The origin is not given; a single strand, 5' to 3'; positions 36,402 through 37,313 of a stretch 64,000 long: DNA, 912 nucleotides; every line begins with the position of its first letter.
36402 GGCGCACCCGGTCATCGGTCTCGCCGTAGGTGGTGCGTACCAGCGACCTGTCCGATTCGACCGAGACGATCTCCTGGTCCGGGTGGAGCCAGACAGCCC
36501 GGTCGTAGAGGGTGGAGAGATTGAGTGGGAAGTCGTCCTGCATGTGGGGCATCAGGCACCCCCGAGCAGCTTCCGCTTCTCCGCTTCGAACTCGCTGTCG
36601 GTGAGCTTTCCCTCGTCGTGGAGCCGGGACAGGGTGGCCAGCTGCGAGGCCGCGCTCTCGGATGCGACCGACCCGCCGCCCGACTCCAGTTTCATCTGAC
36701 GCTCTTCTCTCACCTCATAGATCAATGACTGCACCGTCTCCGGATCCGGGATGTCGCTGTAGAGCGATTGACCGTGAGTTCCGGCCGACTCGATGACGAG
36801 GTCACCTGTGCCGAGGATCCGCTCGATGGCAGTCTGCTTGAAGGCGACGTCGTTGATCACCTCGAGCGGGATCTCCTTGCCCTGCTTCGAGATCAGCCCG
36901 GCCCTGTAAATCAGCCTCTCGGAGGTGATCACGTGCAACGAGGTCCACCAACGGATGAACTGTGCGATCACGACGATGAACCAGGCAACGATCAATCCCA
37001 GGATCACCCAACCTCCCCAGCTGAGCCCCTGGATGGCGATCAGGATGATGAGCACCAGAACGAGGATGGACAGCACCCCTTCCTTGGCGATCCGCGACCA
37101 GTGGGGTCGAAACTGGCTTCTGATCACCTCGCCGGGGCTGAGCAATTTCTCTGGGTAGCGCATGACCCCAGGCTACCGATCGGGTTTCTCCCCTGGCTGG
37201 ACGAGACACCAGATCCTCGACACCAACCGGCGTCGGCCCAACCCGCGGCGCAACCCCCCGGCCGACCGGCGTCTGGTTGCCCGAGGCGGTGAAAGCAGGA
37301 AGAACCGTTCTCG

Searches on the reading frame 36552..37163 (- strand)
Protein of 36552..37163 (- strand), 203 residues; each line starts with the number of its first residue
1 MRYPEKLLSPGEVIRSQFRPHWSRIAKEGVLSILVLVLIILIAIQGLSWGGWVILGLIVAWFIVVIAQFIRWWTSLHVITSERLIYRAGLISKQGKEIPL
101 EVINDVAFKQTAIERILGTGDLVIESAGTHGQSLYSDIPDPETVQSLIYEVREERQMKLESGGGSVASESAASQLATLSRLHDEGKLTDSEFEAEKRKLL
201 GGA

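Call 10: find_encoding_contigs(protein=window:36552-37163:-, flank=10000, max_places=10)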
Protein window:36552-37163:- (203 aa): no gene with exactly this product is on record in the collection.
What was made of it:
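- Tried and rejected: Source contig: an exact look-up of the window's PH protein failed (call 10).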

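Call 11: search_protein_families(library=pfam, proteins=[window:36552-37163:-], max_evalue=0.1)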
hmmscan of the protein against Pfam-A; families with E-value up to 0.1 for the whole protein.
window:36552-37163:- (203 aa): 5 families
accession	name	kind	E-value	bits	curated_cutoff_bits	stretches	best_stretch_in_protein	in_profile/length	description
PF03703.20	bPH_2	-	5.3e-15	55.9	22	1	77-147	6-77/78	Bacterial PH domain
PF09851.14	SHOCT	-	2.9e-07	30.5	27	1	174-200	2-28/28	Short C-terminal domain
PF09913.15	DUF2142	-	0.01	15.1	30.1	1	29-84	219-274/395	Predicted membrane protein (DUF2142)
PF05120.17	GvpG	-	0.016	15.8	30.6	1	173-200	35-62/67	Gas vesicle protein G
PF14470.12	bPH_3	-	0.09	13.7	23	0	75-112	23-62/95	Bacterial PH domain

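Call 13: find_homologous_proteins(query=window:36552-37163:-, max_evalue=1e-10)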
Query window:36552-37163:- (203 aa): 756 proteins with E <= 1e-10 among 1080 candidates; the best 120 are listed.
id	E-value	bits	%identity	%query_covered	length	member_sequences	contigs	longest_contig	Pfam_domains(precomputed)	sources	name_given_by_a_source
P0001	8.3e-125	432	100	100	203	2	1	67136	PF09851.15,PF03703.21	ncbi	ncbi:MAG: PH domain-containing protein [Acidimicrobiia bacterium]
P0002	4.9e-120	416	96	100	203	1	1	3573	PF09851.15,PF03703.21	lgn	-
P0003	3.2e-105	368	83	100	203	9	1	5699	PF09851.15,PF03703.21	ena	-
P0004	8.0e-105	367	82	100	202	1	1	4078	PF09851.15,PF03703.21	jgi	jgi:membrane protein YdbS with pleckstrin-like domain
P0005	2.1e-104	365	82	100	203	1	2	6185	PF09851.15,PF03703.21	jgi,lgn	-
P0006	2.4e-104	365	82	100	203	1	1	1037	PF09851.15,PF03703.21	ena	-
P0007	6.1e-104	364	81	100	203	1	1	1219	PF09851.15,PF03703.21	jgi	jgi:uncharacterized membrane protein YdbT with pleckstrin-like domain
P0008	1.1e-103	363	81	100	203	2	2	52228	PF09851.15,PF03703.21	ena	-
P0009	1.1e-103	363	81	100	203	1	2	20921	PF09851.15,PF03703.21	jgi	jgi:uncharacterized membrane protein YdbT with pleckstrin-like domain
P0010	1.2e-103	363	80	100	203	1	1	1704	PF09851.15,PF03703.21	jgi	jgi:uncharacterized membrane protein YdbT with pleckstrin-like domain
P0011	1.5e-103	363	79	100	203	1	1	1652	PF09851.15,PF03703.21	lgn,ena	-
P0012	1.7e-103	362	79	100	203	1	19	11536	PF09851.15,PF03703.21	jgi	jgi:uncharacterized membrane protein YdbT with pleckstrin-like domain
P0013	2.4e-103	362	79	100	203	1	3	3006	PF09851.15,PF03703.21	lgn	-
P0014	2.9e-103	362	81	100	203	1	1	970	PF09851.15,PF03703.21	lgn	-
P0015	4.6e-103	361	79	100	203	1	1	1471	PF09851.15,PF03703.21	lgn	-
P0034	1.8e-98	346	78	100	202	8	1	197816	PF09851.15,PF03703.21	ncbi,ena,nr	ncbi:MAG TPA: PH domain-containing protein [Acidimicrobiia bacterium]|nr:PH domain-containing protei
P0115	1.2e-82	294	66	100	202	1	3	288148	PF09851.15,PF03703.21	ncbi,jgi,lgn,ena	jgi:uncharacterized membrane protein YdbT with pleckstrin-like domain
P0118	4.7e-82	292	66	99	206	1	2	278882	PF09851.15,PF03703.21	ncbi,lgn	ncbi:MAG: PH domain-containing protein [Acidimicrobiia bacterium]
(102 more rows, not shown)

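Call 14: find_related_loci(query=window:36552-37163:-, collection=genome_contigs, flank=5000)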
Query window:36552-37163:- (203 aa) in genome_contigs; peptide patterns used: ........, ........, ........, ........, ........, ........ (x = any residue, [..] = any of these).
93 stretches matched a pattern; 19 encode a relative of the query (tblastn E <= 1e-3); 19 distinct loci.
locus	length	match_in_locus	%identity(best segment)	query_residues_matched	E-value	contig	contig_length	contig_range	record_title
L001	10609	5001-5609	82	1-203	1e-102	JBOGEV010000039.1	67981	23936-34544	MAG: Acidimicrobiia bacterium isolate M3-S_maxbin2.bin.341 k127_706072, whole genome shotgun sequence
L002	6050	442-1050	80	1-203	2e-100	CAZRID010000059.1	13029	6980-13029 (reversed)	MAG TPA_asm: uncultured Acidimicrobiaceae bacterium isolate SRP136066_co1_206 genome assembly, contig: NODE_5726_length_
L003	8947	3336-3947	79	1-203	2e-97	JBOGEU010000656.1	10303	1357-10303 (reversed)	MAG: Acidimicrobiia bacterium isolate M3-S_maxbin2.bin.379 k127_1771586, whole genome shotgun sequence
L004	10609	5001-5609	71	1-203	2e-93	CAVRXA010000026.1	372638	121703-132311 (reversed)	MAG: uncultured Acidobacteriota bacterium isolate MFD06229.bin.2.134 genome assembly, contig: contig_8353, whole genome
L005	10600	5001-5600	70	4-203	1e-92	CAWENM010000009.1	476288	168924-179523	MAG: uncultured Acidobacteriota bacterium isolate MFD02360.bin.1.245 genome assembly, contig: contig_42558, whole genome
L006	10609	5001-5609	71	1-203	2e-92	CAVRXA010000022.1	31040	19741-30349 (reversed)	MAG: uncultured Acidobacteriota bacterium isolate MFD06229.bin.2.134 genome assembly, contig: contig_61762, whole genome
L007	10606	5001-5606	70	1-202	1e-91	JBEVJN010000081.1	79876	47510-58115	MAG: Acidimicrobiia bacterium isolate T4R1BO.metabat2.227 T4R1BO.metabat2.227_k133_38813924, whole genome shotgun sequen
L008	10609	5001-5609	69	1-203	6e-91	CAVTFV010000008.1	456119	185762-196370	MAG: uncultured Acidobacteriota bacterium isolate MFD09267.bin.1.163 genome assembly, contig: contig_5322, whole genome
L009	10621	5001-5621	64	1-203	8e-76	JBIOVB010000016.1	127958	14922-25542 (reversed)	MAG: Acidimicrobiia bacterium isolate MAG119 k127_1288379, whole genome shotgun sequence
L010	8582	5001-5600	60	1-200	4e-72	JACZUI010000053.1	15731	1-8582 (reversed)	MAG: Acidobacteria bacterium isolate B15T1B8 B15T1B8_NODE6690, whole genome shotgun sequence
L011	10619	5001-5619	64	1-203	8e-65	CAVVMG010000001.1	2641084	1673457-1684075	MAG: uncultured Acidobacteriota bacterium isolate MFD09267.bin.1.92 genome assembly, contig: contig_11550, whole genome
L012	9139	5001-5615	37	1-200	3e-40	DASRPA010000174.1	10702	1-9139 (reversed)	MAG TPA_asm: Actinomycetota bacterium isolate SMAG_U10282 k141_114320, whole genome shotgun sequence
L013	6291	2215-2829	39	1-200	2e-40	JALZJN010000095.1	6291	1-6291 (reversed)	MAG: Actinomycetota bacterium isolate MOJ bin41 SC8837-39_k127_2550305, whole genome shotgun sequence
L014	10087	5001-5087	72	174-202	9e-9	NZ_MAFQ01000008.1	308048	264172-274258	Mycobacteroides franklinii strain CV002 sctg_0006_0001, whole genome shotgun sequence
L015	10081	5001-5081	67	173-199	1e-5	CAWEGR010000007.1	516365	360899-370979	MAG: uncultured Thermoleophilaceae bacterium isolate MFD02840.bin.2.57 genome assembly, contig: contig_8527, whole genom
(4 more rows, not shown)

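Call 15: find_related_loci(query=window:36552-37163:-, collection=metagenome_contigs, flank=5000)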
Query window:36552-37163:- (203 aa) in metagenome_contigs; peptide patterns used: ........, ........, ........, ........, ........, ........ (x = any residue, [..] = any of these).
152 stretches matched a pattern; 28 encode a relative of the query (tblastn E <= 1e-3); 28 distinct loci.
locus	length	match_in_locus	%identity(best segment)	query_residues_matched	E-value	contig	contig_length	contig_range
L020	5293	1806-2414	83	1-203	1e-102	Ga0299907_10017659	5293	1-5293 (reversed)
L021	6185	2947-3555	82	1-203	1e-101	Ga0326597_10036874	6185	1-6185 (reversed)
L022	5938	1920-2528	73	1-203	2e-99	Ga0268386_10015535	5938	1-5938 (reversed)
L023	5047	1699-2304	74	1-202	2e-99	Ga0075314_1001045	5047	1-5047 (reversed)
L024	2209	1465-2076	80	1-203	2e-103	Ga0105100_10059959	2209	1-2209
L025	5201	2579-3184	73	1-202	4e-99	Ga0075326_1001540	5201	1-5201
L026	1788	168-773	72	1-203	1e-102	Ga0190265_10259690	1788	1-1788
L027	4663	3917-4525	69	1-203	2e-92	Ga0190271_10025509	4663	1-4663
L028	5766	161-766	70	1-202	2e-90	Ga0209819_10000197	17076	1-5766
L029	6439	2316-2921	68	1-201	7e-90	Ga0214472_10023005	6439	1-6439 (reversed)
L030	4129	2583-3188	68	1-201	4e-90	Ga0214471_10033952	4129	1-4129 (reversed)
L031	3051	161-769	69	1-203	6e-91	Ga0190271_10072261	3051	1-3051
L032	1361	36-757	66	1-203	4e-88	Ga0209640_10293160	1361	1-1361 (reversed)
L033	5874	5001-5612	66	1-203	2e-78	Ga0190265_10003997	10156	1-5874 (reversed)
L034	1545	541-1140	60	1-200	1e-75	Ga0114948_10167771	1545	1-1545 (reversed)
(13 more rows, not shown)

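Call 31: search_protein_families(library=pfam, proteins=[L008:3609-4940:+, L027:2487-3857:+, L027:903-2021:+, L033:3665-4414:+, L008:1926-3188:-, L008:75-1346:+, L008:1343-2140:-], max_evalue=0.001)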
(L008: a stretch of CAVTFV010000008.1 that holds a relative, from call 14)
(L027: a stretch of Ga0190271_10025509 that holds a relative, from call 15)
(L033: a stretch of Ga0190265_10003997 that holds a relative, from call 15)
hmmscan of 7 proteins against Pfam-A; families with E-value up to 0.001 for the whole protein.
L008:3609-4940:+ (443 aa): 4 families
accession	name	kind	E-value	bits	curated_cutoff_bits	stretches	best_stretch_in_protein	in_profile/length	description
PF00561.26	Abhydrolase_1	-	5.3e-13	49.6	25.8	1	58-254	29-236/245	alpha/beta hydrolase fold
PF12146.15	Hydrolase_4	-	1.3e-11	44.7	27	1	58-245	33-219/239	Serine aminopeptidase, S33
PF00211.25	Guanylate_cyc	-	1e-09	38.7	21.9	1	288-441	9-181/183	Adenylate and Guanylate cyclase catalytic domain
PF03096.20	Ndr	-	6.2e-06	25.6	23.3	1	79-134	80-135/283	Ndr family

L027:2487-3857:+ (456 aa): 4 families
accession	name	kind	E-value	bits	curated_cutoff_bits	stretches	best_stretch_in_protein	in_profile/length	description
PF12146.15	Hydrolase_4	-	6.6e-12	45.7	27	1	71-258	33-219/239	Serine aminopeptidase, S33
PF00561.26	Abhydrolase_1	-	1.4e-11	45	25.8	1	71-266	29-235/245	alpha/beta hydrolase fold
PF00211.25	Guanylate_cyc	-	1.4e-10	41.5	21.9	1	301-453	9-180/183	Adenylate and Guanylate cyclase catalytic domain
PF03096.20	Ndr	-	5e-05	22.6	23.3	1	92-147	80-135/283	Ndr family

L027:903-2021:+ (372 aa): 1 family
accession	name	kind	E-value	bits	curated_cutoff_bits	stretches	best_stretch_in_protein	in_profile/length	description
PF02720.22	DUF222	-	9.3e-34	117.6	24.4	1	31-315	7-306/306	Domain of unknown function (DUF222)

L033:3665-4414:+ (249 aa): 5 families
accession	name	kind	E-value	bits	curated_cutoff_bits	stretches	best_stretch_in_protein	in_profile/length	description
PF13649.12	Methyltransf_25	-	9e-13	49.2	27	1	48-137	1-97/97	Methyltransferase domain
PF08241.18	Methyltransf_11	-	7e-11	43.1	21.2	1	49-141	1-95/95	Methyltransferase domain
PF08242.18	Methyltransf_12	-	2.4e-10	41.4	30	1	49-138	1-97/98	Methyltransferase domain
PF13489.12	Methyltransf_23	-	1e-09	38.7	27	1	42-142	20-117/164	Methyltransferase domain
PF13847.12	Methyltransf_31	-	0.00031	20.9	27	1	46-140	5-108/145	Methyltransferase domain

L008:1926-3188:- (420 aa): 0 families

L008:75-1346:+ (423 aa): 2 families
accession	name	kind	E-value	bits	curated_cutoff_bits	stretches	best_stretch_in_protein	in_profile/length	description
PF00208.27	ELFV_dehydrog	-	1.3e-76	258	23.4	1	188-420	1-241/241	Glutamate/Leucine/Phenylalanine/Valine dehydrogenase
PF02812.23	ELFV_dehydrog_N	-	6.5e-51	171.8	25.3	1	41-169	1-128/129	Glu/Leu/Phe/Val dehydrogenase, dimerisation domain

L008:1343-2140:- (265 aa): 1 family
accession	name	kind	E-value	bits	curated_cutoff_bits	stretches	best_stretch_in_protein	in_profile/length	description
PF12705.13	PDDEXK_1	-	3.5e-37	129.1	22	1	12-255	1-247/247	PD-(D/E)XK nuclease superfamily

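Call 53: find_encoding_contigs(protein=P0118, flank=6000, max_places=2)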
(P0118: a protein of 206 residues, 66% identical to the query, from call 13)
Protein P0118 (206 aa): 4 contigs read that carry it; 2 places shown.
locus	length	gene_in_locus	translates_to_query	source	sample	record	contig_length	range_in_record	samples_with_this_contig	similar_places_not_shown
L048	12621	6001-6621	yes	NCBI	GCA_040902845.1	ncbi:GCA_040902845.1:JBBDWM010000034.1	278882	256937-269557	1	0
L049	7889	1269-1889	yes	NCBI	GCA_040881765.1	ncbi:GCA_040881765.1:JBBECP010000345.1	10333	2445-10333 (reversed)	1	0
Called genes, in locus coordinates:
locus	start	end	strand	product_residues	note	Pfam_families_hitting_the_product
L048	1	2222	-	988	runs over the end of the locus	PF00580:UvrD-helicase, PF13245:AAA_19, PF13604:AAA_30 (faint), PF13361:UvrD_C, PF13538:UvrD_C_2 (faint), PF10926:DUF2800 (weak), PF12705:PDDEXK_1, PF01930:Cas_Cas4 (faint)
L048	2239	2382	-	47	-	-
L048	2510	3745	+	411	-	PF02812:ELFV_dehydrog_N, PF00208:ELFV_dehydrog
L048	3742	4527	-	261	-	PF12705:PDDEXK_1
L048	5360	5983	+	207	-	PF03703:bPH_2, PF09851:SHOCT (weak)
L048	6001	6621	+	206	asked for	PF03703:bPH_2, PF09851:SHOCT (weak)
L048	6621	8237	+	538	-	PF00501:AMP-binding, PF13193:AMP-binding_C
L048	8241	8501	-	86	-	-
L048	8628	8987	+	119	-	-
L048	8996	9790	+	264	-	PF00106:adh_short, PF13561:adh_short_C2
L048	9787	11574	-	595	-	PF01590:GAF, PF13185:GAF_2, PF13492:GAF_3 (weak), PF00512:HisKA, PF02518:HATPase_c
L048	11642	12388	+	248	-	PF00561:Abhydrolase_1, PF12146:Hydrolase_4, PF12697:Abhydrolase_6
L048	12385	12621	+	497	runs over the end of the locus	PF08245:Mur_ligase_M, PF02875:Mur_ligase_C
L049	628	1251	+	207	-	PF03703:bPH_2, PF09851:SHOCT (weak)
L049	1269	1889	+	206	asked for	PF03703:bPH_2, PF09851:SHOCT (weak)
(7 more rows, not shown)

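Call 54: find_encoding_contigs(protein=P0115, flank=6000, max_places=2)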
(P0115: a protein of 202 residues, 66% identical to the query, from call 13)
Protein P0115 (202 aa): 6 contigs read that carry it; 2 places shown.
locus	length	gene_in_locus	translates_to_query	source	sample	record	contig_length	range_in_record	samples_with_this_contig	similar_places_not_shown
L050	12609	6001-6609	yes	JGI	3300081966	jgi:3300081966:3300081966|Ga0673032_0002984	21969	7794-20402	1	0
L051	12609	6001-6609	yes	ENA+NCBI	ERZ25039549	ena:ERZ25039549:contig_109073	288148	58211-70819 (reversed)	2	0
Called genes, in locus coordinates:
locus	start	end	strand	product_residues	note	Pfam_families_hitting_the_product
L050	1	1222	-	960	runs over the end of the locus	PF00580:UvrD-helicase, PF13245:AAA_19, PF13361:UvrD_C, PF13538:UvrD_C_2 (faint), PF01930:Cas_Cas4 (faint), PF10926:DUF2800, PF12705:PDDEXK_1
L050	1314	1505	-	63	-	-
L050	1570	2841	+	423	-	PF02812:ELFV_dehydrog_N, PF00208:ELFV_dehydrog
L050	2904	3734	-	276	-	PF12705:PDDEXK_1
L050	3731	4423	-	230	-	-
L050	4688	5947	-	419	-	PF00557:Peptidase_M24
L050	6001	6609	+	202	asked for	PF03703:bPH_2, PF09851:SHOCT (weak)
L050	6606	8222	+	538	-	PF00501:AMP-binding, PF13193:AMP-binding_C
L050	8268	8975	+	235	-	-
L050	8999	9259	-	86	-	-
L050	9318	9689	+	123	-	-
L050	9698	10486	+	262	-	PF00106:adh_short, PF13561:adh_short_C2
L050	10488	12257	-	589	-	PF13185:GAF_2, PF01590:GAF, PF13492:GAF_3 (weak), PF00512:HisKA, PF02518:HATPase_c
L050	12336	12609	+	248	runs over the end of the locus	PF00561:Abhydrolase_1, PF12146:Hydrolase_4, PF12697:Abhydrolase_6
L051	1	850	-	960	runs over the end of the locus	PF00580:UvrD-helicase, PF13245:AAA_19, PF13361:UvrD_C, PF13538:UvrD_C_2 (faint), PF01930:Cas_Cas4 (faint), PF10926:DUF2800, PF12705:PDDEXK_1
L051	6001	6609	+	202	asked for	PF03703:bPH_2, PF09851:SHOCT (weak)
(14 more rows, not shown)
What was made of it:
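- Public gene calls place a 230-aa hypothetical ORF over the orthologous region (call 54).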

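Call 55: find_encoding_contigs(protein=P0034, flank=6000, max_places=2)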
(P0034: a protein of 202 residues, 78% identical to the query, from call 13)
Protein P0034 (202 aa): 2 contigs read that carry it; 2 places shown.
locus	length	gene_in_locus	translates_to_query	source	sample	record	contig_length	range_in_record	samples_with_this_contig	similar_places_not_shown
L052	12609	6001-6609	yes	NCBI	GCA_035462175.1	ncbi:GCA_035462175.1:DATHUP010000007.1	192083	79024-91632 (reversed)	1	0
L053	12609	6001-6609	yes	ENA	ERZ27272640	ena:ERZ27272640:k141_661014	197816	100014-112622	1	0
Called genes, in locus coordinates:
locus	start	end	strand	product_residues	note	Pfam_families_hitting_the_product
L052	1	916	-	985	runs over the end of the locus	PF00580:UvrD-helicase, PF13245:AAA_19, PF13361:UvrD_C, PF13538:UvrD_C_2 (faint), PF12705:PDDEXK_1, PF01930:Cas_Cas4 (weak)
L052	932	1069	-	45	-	-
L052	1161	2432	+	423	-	PF02812:ELFV_dehydrog_N, PF00208:ELFV_dehydrog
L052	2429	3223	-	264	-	PF12705:PDDEXK_1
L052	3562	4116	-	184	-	PF02698:DUF218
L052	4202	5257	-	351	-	PF21320:WHD_Rv2258c, PF00891:Methyltransf_2 (weak), PF13489:Methyltransf_23, PF05175:MTS, PF08241:Methyltransf_11, PF08242:Methyltransf_12, PF13649:Methyltransf_25, PF13847:Methyltransf_31, +2 more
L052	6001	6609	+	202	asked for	PF03703:bPH_2, PF09851:SHOCT (weak)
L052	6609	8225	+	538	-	PF00501:AMP-binding, PF13193:AMP-binding_C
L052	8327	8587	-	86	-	-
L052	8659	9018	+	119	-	-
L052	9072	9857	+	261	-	PF00106:adh_short, PF13561:adh_short_C2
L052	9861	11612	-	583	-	PF01590:GAF (weak), PF13185:GAF_2, PF13492:GAF_3, PF00512:HisKA, PF02518:HATPase_c, PF13581:HATPase_c_2 (faint)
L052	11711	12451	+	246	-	PF12146:Hydrolase_4, PF00561:Abhydrolase_1, PF12697:Abhydrolase_6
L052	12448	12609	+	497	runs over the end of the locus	PF08245:Mur_ligase_M, PF02875:Mur_ligase_C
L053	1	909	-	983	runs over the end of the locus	PF00580:UvrD-helicase, PF13245:AAA_19, PF13361:UvrD_C, PF13538:UvrD_C_2 (faint), PF12705:PDDEXK_1, PF01930:Cas_Cas4 (weak)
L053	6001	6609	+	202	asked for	PF03703:bPH_2, PF09851:SHOCT (weak)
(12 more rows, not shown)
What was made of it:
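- On Ms1 RNA: The flanks here are a PD-(D/E)XK nuclease, glutamate dehydrogenase, PH/SHOCT and FadD (calls 11, 31, 53-55).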
